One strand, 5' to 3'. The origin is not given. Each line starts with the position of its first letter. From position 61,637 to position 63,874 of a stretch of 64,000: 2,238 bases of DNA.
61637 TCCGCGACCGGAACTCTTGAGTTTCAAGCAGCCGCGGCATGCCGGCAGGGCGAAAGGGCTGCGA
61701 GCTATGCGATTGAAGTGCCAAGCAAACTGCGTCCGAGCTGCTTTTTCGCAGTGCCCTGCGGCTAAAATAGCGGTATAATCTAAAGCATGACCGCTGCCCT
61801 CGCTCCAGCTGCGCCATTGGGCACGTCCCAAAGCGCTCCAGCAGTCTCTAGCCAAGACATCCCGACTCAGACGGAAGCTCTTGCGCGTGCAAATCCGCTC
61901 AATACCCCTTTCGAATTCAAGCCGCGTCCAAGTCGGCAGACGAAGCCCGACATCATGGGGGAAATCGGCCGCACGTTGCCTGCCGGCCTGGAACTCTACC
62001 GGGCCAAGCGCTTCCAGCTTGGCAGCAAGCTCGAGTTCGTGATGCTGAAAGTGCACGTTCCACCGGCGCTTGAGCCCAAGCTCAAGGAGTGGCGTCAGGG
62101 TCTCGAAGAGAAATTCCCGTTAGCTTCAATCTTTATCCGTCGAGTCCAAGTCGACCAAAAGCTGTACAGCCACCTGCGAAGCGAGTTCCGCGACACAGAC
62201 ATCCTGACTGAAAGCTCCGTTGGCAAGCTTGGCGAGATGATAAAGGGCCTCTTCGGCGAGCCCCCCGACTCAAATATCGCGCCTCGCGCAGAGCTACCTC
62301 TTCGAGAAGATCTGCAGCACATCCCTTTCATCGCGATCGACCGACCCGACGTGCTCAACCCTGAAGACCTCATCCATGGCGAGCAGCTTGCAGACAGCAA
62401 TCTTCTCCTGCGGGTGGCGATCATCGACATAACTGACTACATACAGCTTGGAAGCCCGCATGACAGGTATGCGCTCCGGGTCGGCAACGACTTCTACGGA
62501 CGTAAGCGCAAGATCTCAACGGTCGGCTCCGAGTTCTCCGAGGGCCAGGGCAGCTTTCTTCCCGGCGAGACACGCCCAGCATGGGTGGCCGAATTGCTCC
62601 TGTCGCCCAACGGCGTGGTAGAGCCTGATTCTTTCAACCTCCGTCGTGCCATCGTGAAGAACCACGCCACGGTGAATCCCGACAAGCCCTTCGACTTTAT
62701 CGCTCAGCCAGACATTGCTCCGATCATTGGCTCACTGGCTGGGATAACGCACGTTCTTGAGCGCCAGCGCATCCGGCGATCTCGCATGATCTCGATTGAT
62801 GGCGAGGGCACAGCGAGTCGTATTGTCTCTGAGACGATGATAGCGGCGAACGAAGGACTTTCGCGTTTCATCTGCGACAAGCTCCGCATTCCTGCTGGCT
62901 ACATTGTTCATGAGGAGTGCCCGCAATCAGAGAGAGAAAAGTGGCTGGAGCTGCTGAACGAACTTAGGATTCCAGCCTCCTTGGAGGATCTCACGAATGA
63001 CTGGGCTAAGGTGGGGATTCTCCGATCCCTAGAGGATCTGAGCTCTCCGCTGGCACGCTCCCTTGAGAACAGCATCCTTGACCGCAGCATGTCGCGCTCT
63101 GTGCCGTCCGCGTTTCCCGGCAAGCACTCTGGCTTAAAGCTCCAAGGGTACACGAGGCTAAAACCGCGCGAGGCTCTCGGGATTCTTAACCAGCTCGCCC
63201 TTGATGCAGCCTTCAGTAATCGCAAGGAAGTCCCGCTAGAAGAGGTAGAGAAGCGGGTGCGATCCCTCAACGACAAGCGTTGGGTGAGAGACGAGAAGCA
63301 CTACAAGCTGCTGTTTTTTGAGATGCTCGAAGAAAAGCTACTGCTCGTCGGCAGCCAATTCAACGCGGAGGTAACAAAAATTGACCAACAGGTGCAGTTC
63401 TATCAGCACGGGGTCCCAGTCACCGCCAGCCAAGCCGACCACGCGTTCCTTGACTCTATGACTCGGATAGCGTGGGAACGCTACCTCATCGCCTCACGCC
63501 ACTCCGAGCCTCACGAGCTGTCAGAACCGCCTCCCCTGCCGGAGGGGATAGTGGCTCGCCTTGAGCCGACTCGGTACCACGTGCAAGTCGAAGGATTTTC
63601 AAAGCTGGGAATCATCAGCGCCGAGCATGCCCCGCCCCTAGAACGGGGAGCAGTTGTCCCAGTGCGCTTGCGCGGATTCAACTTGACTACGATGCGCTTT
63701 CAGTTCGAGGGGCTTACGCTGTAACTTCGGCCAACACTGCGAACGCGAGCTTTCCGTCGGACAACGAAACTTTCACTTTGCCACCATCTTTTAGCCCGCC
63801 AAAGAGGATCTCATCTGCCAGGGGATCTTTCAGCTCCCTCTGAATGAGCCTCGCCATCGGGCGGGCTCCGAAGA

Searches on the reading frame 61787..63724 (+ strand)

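Call 19: search_protein_families(library=pfam, proteins=[window:61787-63724:+], max_evalue=0.001)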
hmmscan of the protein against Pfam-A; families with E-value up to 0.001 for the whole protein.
window:61787-63724:+ (645 aa): 1 family
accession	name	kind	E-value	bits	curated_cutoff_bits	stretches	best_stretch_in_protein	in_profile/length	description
PF00773.25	RNB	-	1.1e-27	97.6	29.3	1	173-457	1-303/326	RNB domain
